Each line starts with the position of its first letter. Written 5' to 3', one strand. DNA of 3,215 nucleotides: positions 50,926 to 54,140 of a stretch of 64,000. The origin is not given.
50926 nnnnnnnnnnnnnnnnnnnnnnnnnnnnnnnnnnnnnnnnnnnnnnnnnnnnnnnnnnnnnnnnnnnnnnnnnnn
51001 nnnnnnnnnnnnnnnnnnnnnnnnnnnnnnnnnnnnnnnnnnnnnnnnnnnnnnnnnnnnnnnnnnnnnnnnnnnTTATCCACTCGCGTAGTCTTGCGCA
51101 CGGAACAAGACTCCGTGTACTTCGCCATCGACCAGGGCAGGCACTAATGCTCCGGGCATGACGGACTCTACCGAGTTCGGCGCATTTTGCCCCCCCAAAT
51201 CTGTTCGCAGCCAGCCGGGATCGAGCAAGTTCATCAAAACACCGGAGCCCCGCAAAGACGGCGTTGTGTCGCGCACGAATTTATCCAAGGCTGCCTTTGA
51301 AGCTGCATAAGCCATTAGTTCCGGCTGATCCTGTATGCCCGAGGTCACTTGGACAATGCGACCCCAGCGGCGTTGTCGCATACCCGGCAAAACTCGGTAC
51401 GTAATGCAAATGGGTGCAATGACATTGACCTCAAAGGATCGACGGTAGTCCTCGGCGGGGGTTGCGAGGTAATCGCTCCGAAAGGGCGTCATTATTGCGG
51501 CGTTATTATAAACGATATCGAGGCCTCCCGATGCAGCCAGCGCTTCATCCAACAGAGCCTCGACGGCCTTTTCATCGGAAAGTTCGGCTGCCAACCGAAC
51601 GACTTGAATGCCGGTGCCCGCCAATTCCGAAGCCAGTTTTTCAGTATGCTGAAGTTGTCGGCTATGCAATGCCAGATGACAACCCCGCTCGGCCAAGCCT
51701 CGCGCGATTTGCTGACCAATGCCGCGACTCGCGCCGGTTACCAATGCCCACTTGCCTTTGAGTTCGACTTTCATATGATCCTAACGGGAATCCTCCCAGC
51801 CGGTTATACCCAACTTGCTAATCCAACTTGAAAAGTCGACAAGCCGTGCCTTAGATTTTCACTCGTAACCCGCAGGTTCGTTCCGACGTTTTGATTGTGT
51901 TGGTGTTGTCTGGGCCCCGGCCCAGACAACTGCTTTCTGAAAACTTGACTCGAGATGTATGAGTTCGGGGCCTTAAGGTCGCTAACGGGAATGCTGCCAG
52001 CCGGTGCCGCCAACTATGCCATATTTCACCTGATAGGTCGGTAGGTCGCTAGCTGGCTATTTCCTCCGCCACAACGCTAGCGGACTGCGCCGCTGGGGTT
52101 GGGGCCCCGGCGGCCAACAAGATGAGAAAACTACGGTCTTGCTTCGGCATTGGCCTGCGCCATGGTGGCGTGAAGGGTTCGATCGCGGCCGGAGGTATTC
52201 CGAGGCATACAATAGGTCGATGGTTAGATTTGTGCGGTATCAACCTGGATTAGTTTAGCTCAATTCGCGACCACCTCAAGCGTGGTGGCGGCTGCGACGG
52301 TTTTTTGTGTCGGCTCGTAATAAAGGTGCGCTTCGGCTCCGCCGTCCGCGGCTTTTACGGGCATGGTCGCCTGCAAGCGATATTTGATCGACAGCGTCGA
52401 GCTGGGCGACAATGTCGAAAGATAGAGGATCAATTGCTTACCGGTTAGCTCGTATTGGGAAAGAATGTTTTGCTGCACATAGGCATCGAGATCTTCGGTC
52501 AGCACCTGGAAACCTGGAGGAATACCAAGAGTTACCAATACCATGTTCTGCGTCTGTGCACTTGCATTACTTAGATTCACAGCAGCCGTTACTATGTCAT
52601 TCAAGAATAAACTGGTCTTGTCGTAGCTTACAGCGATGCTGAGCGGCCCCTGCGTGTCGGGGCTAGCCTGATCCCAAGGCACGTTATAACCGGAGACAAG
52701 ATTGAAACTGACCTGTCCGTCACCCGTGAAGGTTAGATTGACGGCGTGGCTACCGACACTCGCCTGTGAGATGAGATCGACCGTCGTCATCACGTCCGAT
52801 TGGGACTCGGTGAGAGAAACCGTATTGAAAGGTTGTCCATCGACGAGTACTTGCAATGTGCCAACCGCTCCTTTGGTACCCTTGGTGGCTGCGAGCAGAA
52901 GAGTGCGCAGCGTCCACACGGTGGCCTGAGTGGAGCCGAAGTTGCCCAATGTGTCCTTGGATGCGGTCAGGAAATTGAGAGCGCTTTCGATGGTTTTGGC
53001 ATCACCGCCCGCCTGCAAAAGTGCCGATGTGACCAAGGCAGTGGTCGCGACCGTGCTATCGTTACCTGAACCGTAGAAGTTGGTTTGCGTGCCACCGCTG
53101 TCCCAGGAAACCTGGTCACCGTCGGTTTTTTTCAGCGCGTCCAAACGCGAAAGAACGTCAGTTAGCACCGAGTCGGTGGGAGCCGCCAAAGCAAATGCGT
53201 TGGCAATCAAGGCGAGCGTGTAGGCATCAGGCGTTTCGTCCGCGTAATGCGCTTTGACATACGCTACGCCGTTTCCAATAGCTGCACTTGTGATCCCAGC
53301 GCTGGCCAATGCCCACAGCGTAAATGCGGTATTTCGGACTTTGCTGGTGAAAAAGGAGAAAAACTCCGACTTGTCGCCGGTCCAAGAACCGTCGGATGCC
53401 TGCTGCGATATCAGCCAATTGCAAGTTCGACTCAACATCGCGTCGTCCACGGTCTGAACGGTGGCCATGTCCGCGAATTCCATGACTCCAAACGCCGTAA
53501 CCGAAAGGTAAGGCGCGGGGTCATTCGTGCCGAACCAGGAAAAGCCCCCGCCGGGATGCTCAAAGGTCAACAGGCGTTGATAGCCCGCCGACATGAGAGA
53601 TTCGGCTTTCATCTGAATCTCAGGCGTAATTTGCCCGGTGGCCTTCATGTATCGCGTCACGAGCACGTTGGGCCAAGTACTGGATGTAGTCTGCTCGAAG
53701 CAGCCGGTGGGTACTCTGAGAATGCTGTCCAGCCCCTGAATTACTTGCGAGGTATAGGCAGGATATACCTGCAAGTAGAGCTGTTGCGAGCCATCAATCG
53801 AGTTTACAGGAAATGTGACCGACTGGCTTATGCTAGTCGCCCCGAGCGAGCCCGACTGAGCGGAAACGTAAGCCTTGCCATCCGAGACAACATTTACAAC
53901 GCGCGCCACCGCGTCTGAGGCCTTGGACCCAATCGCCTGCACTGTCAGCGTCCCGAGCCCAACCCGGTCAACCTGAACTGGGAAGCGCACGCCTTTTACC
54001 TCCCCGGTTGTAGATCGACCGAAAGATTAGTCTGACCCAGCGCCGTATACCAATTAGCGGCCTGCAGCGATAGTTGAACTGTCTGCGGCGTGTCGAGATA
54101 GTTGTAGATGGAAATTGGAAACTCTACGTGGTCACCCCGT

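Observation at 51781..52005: Undescribed ~200-bp intergenic repeat family (3 full, 1 truncated, 2 solo-module copies in 17 kb)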

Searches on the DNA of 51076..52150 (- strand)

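Call 37: search_rna_families(source=window, start=51760, end=52150, threshold=evalue, max_evalue=10)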
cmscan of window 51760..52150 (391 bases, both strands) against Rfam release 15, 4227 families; matches with E-value up to 10: 4.
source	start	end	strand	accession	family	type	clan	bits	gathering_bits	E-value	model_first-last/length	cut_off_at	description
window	52088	52145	+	RF00043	Plasmid_R1162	Gene; antisense;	-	16.9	55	1.7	1-75/75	no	R1162-like plasmid antisense RNA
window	51878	51942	+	RF01719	Pseudomon-1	Gene; sRNA;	-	13.7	50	3.8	1-116/116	no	Pseudomon-1/ErsA RNA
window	52080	52144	+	RF01394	isrK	Gene; sRNA;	-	12.4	50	3.1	1-77/77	no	isrK Hfq binding RNA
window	52029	52150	+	RF01946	KCNQ1OT1_1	Gene; lncRNA;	-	4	70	7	1-120/464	3'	KCNQ1 overlapping transcript 1 conserved region 1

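Call 66: search_rna_families(source=L017, start=9640, end=10010, threshold=evalue, max_evalue=10)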
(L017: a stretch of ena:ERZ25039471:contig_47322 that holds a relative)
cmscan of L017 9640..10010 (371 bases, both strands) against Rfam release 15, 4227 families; matches with E-value up to 10: 7.
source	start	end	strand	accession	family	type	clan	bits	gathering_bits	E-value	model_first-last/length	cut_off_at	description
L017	9816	9841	+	RF02057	STnc40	Gene; sRNA;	-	19.6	45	0.57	43-68/70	no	Salmonella enterica sRNA STnc40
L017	9724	9797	-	RF00769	mir-331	Gene; miRNA;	-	16.8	80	1.1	1-92/92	no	mir-331 microRNA precursor family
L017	9724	9785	-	RF03973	mir-5615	Gene; miRNA;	-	16.2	82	1.8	5-55/61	no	mir-5615 microRNA precursor family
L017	9712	9801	+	RF00786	mir-289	Gene; miRNA;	-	15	80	3.6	1-96/96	no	mir-289 microRNA precursor family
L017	9725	9783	-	RF03617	MIR8757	Gene; miRNA;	-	14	83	5.2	1-72/72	no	MIR8757 microRNA precursor family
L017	9727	9782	-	RF00075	MIR166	Gene; miRNA;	-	13.8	60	2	1-111/111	no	mir-166 microRNA precursor family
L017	9727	9782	+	RF03973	mir-5615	Gene; miRNA;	-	13.7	82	8.5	8-52/61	no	mir-5615 microRNA precursor family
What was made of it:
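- On Any Rfam RNA family: In E-value mode the best hits have E of at least 0.57 and 13-20 bits, against gathering scores of 45-83 bits (calls 37, 66).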

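Call 82: search_dna_similar(query=L017:9674-9994:-, collection=plasmids, mode=distant, max_evalue=0.01)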
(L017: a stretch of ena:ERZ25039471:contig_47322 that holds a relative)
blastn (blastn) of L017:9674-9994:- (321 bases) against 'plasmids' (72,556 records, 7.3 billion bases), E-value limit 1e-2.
No match.

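Call 88: search_rna_families(sources=[L017, L009, L015, L006, L016, L004], threshold=gathering)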
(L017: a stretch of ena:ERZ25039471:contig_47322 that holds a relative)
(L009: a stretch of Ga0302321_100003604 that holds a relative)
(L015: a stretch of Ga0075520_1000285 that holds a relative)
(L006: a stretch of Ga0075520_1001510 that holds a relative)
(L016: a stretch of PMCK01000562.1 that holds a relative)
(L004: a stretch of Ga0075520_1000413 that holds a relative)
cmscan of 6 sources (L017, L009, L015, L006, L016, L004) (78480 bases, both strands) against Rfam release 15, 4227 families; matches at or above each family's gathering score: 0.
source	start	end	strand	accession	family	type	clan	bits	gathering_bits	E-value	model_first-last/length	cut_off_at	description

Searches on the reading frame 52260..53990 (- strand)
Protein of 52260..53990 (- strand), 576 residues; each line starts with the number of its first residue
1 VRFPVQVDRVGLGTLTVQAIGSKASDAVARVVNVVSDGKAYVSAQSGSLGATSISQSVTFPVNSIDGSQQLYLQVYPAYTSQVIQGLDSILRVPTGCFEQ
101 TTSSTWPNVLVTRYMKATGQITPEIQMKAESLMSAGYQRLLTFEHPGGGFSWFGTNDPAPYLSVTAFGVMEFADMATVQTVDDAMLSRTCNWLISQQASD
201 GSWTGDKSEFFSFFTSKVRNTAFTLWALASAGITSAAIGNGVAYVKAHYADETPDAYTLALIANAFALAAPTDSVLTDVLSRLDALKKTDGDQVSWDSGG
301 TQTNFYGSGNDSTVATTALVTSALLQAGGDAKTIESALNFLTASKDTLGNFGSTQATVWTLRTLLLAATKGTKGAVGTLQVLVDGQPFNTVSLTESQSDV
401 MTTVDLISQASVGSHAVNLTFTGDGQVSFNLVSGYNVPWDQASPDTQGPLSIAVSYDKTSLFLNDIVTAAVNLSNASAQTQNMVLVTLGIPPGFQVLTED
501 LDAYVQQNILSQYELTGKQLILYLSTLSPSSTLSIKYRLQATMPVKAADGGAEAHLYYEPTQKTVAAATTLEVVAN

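Call 15: search_protein_families(library=pfam, proteins=[window:52260-53990:-])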
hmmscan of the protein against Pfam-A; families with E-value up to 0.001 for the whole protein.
window:52260-53990:- (576 aa): 3 families
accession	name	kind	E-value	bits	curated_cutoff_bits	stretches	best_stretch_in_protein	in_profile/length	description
PF07678.20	TED_complement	-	2.5e-41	142.2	22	1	81-364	13-309/312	A-macroglobulin TED domain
PF07677.20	A2M_recep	-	1.8e-11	45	21.7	1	480-566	2-92/95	A-macroglobulin receptor binding domain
PF13243.12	SQHop_cyclase_C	-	6.1e-05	22.6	26.1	1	151-249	177-278/319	Squalene-hopene cyclase C-terminal domain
